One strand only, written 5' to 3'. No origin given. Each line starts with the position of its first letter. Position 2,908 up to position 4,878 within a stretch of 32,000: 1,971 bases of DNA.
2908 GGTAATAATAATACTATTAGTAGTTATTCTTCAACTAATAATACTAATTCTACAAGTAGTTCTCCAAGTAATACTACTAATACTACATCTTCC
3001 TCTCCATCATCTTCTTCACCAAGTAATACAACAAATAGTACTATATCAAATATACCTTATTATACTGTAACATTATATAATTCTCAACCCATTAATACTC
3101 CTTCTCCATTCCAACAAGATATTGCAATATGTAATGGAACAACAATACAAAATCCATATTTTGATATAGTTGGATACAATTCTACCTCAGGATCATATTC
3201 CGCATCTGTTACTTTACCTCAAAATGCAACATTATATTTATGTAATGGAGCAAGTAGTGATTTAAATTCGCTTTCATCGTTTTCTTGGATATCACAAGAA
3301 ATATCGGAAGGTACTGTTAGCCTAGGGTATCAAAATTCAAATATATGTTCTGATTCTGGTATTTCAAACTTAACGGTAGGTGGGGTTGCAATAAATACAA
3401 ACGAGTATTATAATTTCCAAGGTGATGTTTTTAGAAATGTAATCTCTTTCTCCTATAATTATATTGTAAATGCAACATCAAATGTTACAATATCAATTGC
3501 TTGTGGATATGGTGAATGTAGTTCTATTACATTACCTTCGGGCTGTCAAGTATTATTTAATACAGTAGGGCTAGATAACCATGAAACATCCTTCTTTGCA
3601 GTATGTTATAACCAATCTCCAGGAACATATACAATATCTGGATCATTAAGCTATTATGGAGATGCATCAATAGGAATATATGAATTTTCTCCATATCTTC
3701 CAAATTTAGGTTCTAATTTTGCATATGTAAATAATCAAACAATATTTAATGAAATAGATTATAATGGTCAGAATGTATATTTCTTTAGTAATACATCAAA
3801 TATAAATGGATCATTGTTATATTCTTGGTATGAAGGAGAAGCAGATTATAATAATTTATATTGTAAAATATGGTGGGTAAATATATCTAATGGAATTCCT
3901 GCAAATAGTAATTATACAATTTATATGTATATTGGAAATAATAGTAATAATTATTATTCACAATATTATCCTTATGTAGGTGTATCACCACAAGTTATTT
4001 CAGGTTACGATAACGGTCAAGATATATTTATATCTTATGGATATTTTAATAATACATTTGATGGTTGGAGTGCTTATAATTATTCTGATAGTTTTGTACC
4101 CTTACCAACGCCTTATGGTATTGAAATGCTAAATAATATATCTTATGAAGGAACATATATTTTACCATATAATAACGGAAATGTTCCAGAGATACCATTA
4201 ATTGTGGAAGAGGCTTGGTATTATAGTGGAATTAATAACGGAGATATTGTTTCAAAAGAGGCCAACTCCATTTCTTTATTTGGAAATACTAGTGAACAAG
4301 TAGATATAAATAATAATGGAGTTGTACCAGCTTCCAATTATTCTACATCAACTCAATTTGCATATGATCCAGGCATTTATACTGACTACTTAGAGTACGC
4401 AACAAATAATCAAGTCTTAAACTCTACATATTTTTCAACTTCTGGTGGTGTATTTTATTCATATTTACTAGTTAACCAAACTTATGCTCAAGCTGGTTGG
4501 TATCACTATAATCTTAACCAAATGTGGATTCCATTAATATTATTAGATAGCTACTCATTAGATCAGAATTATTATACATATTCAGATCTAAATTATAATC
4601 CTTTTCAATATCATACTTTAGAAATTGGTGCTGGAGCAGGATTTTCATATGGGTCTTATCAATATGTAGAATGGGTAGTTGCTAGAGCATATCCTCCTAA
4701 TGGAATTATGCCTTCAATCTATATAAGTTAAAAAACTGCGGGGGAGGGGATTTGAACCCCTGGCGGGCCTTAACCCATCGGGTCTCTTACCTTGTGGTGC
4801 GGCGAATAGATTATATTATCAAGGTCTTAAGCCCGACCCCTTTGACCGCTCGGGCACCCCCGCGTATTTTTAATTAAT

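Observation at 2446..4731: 761-aa surface protein combining a type IV pilin-like signal peptide with a DUF2341-like module, wedged between two tRNA genes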

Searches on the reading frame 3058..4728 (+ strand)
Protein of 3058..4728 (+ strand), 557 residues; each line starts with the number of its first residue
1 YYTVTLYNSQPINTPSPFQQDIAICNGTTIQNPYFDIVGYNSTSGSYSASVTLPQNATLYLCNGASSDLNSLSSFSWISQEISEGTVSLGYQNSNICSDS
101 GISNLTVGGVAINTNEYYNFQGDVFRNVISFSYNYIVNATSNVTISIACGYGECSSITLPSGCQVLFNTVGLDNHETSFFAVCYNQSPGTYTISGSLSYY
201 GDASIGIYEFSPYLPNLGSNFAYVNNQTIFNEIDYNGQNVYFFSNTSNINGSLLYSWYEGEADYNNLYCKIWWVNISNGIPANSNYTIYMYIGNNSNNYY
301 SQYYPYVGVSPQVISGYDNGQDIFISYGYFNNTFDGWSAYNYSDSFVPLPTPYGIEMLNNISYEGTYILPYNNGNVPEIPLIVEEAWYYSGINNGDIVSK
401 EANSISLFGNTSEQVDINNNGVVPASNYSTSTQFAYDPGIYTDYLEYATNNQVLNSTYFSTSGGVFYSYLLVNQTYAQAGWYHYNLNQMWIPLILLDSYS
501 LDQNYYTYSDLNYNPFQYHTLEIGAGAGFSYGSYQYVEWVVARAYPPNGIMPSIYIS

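Call 32: search_solved_structures(query=A2, max_evalue=10, show_alignments=2)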
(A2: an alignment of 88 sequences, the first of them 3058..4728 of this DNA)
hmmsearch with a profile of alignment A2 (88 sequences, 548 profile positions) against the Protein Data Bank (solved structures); distinct sequences matched with E-value up to 10: 2.
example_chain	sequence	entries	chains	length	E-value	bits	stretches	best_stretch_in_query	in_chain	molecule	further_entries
8fk7_A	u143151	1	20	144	2.2e-05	26.9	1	2-88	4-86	Flagellin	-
3j1r_A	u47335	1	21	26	1.4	11.1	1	7-30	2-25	archaeal adhesion filament core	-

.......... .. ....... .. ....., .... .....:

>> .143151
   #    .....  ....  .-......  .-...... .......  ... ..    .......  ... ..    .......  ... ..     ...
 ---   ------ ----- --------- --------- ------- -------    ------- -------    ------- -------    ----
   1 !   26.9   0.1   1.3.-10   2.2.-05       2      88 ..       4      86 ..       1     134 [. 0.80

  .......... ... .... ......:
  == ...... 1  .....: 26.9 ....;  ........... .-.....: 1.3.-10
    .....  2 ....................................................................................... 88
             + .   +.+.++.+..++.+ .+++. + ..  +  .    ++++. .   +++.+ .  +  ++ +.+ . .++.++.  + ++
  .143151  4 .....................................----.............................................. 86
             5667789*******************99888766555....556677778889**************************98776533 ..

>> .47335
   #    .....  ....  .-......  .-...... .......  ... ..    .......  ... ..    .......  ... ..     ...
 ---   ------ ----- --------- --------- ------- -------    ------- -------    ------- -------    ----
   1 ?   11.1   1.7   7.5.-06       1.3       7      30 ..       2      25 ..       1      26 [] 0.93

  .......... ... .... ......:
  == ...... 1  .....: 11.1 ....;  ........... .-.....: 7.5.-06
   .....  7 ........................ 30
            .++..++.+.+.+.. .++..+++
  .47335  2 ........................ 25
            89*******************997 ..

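Call 39: predict_structure(alignment_id=A2)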
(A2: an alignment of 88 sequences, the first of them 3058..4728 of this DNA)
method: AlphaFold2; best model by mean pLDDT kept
length: 557 residues; sequences in the alignment: 88
mean_pLDDT: 70.4   pTM: 0.54
mean pLDDT of the five models: 70.4, 70.2, 70.1, 69.4, 68.8
residues with pLDDT >= 90: 76; 70-90: 261; 50-70: 113; < 50: 107
segments of 3 or more residues with pLDDT < 50: 36-47, 65-108, 299-324, 497-503, 546-557
pLDDT, mean of each block of 10 residues (from residue 1): 80 75 76 45 47 54 50 36 31 38 43 56 90 90 88 90 86 79 90 94 86 56 82 82 79 76 76 82 85 64 36 31 48 71 87 84 88 63 75 57 89 81 89 80 88 86 75 80 66 50 65 83 86 79 53 38
secondary structure, 60 per line:
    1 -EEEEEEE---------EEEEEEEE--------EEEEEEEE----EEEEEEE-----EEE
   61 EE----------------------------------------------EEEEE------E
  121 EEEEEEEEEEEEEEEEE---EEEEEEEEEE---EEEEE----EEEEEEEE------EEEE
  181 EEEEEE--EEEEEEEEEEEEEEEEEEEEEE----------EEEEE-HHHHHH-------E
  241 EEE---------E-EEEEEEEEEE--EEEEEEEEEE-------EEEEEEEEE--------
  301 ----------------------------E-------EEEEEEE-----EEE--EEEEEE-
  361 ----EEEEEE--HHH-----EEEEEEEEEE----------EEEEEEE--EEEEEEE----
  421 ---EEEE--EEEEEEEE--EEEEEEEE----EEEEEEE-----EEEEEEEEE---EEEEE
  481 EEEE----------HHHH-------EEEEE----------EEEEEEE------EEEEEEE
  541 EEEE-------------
elements in order: E2-8 E18-25 E34-41 E46-52 E58-62 E109-113 E120-137 E141-150 E154-158 E163-170 E177-186 E189-210 E221-225 H227-232 E240-243 E255-264 E267-276 E284-292 E337-343 E349-351 E354-359 E365-370 E381-390 E401-407 E410-416 E424-427 E430-437 E440-447 E452-458 E464-472 E476-484 H495-498 E506-510 E521-527 E534-544

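Call 42: fold_search(model_id=the predicted structure, library=pdb)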
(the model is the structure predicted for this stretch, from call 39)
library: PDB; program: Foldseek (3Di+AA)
matches with E <= 10: 1361; with E <= 0.001: 61
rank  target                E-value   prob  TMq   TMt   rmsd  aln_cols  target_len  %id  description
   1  4ygc_A                4.8e-06  1.00  0.28  0.61   5.2       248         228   11  Crystal structure of ERGIC-53/MCFD2, monoclinic calcium-bound form 1 (released 2016-04-06)
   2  8jp4_B                8.5e-06  1.00  0.29  0.48   5.7       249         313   10  Cryo-EM structure of the head region of full-length ERGIC-53 with MCFD2 (form A) (released 2024-04-17)
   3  4ygc_C                9.0e-06  1.00  0.28  0.60   5.3       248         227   10  Crystal structure of ERGIC-53/MCFD2, monoclinic calcium-bound form 1 (released 2016-04-06)
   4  8jp4_A                1.0e-05  1.00  0.29  0.47   5.1       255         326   10  Cryo-EM structure of the head region of full-length ERGIC-53 with MCFD2 (form A) (released 2024-04-17)
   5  1r1z_A                1.0e-05  1.00  0.28  0.57   5.1       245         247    9  The Crystal structure of the Carbohydrate recognition domain of the glycoprotein sorting receptor p58/ERGIC-53 reveals (released 2003-12-16)
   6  1gv9                  1.2e-05  1.00  0.28  0.63   5.1       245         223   11  p58/ERGIC-53 (released 2002-02-28)
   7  8jp7_A                1.2e-05  1.00  0.30  0.48   5.2       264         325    9  Cryo-EM structure of the head region of full-length ERGIC-53 with MCFD2 (Substate B) (released 2024-04-17)
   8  3a4u_A                1.4e-05  1.00  0.27  0.59   5.4       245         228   10  Crystal structure of MCFD2 in complex with carbohydrate recognition domain of ERGIC-53 (released 2010-01-05)
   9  3wht_A                2.1e-05  1.00  0.28  0.66   5.1       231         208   10  Crystal structure of ERGIC-53/MCFD2, Calcium-free form (released 2014-01-15)
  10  3whu_A                3.4e-05  1.00  0.27  0.60   5.2       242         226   10  Crystal structure of ERGIC-53/MCFD2, Calcium/Man2-bound form (released 2014-01-15)
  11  2a6w_B                5.4e-05  1.00  0.27  0.61   5.0       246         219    9  Crystal structure of Emp46p carbohydrate recognition domain (CRD), metal-free form (released 2006-01-31)
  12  4yge_E                5.7e-05  1.00  0.28  0.62   5.3       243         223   11  Crystal structure of ERGIC-53/MCFD2, trigonal calcium-bound form 2 (released 2016-04-06)
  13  4gkx_A                6.7e-05  1.00  0.28  0.61   6.0       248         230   10  Crystal structure of a carbohydrate-binding domain (released 2013-06-05)
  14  4m3c_A                7.1e-05  1.00  0.27  0.55   5.8       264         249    9  Structure of a binary complex between homologous tetrameric legume lectins from Butea monosperma and Spatholobus parvi (released 2013-09-18)
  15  2a6v_A                8.7e-05  1.00  0.27  0.58   5.0       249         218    8  Crystal structure of Emp46p carbohydrate recognition domain (CRD), potassium-bound form (released 2006-01-31)
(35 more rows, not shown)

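Call 95: fold_search(model_id=the predicted structure, library=viral)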
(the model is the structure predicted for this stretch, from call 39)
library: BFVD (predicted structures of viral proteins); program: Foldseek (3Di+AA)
matches with E <= 10: 1270; with E <= 0.001: 56
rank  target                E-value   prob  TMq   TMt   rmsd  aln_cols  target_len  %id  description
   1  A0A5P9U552            3.0e-13  1.00  0.32  0.16  14.8       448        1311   26  (no name in the UniProt tables at hand)
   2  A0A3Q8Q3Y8            8.0e-12  1.00  0.27  0.26  22.3       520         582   19  DUF2341 domain-containing protein [Sulfolobales Beppu rod-shaped virus 1]
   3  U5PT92                9.6e-09  1.00  0.20  0.16  24.6       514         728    9  Glycerophosphoryl diester phosphodiesterase [Clavibacter phage CN1A]
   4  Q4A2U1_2              1.2e-07  1.00  0.27  0.11  26.0       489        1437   12  Putative membrane protein [Emiliania huxleyi virus 86 (isolate United Kingdom/English Channel/1999)]
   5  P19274                3.9e-07  1.00  0.21  0.32  16.0       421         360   12  Viral protein TPX [Thermoproteus tenax virus 1 (strain KRA1)]
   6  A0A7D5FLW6            5.9e-07  1.00  0.26  0.28  21.7       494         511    8  (no name in the UniProt tables at hand)
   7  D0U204                6.2e-07  1.00  0.15  0.17  29.6       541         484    9  Uncharacterized protein [Clavibacter phage CMP1]
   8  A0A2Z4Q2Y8            1.5e-06  1.00  0.25  0.25  20.6       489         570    8  (no name in the UniProt tables at hand)
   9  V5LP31                1.6e-06  1.00  0.26  0.25  23.5       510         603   12  (no name in the UniProt tables at hand)
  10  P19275                1.8e-06  1.00  0.20  0.23  17.8       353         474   14  Viral protein TPX [Thermoproteus tenax virus 1 (strain VT3)]
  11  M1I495                2.6e-06  1.00  0.28  0.39   7.0       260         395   11  (no name in the UniProt tables at hand)
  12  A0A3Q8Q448            2.9e-06  1.00  0.25  0.37  12.5       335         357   13  Putative viral structural protein [Sulfolobus polyhedral virus 2]
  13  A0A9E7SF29            3.6e-06  1.00  0.26  0.17  24.6       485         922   10  (no name in the UniProt tables at hand)
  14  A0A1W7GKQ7            7.1e-06  0.97  0.18  0.18  21.4       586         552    9  Uncharacterized protein [Tenacibaculum phage pT24]
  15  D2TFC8                8.8e-06  1.00  0.22  0.14  22.2       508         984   12  (no name in the UniProt tables at hand)
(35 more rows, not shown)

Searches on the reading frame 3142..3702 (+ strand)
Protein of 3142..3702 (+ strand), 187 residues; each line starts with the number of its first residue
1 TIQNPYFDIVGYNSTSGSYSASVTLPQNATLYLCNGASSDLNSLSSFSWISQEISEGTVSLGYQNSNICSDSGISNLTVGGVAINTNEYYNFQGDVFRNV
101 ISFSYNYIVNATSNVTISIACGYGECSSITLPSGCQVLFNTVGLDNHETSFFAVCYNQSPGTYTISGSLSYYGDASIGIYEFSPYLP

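Call 38: find_homologous_proteins(query=window:3142-3702:+, max_evalue=0.001)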
Query window:3142-3702:+: 90 candidates shared short words with the query, none scored E <= 0.001.

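Call 79: search_protein_families(library=pfam, proteins=[window:3142-3702:+], max_evalue=0.01)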
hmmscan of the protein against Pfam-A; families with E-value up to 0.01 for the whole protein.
window:3142-3702:+ (187 aa): 0 families
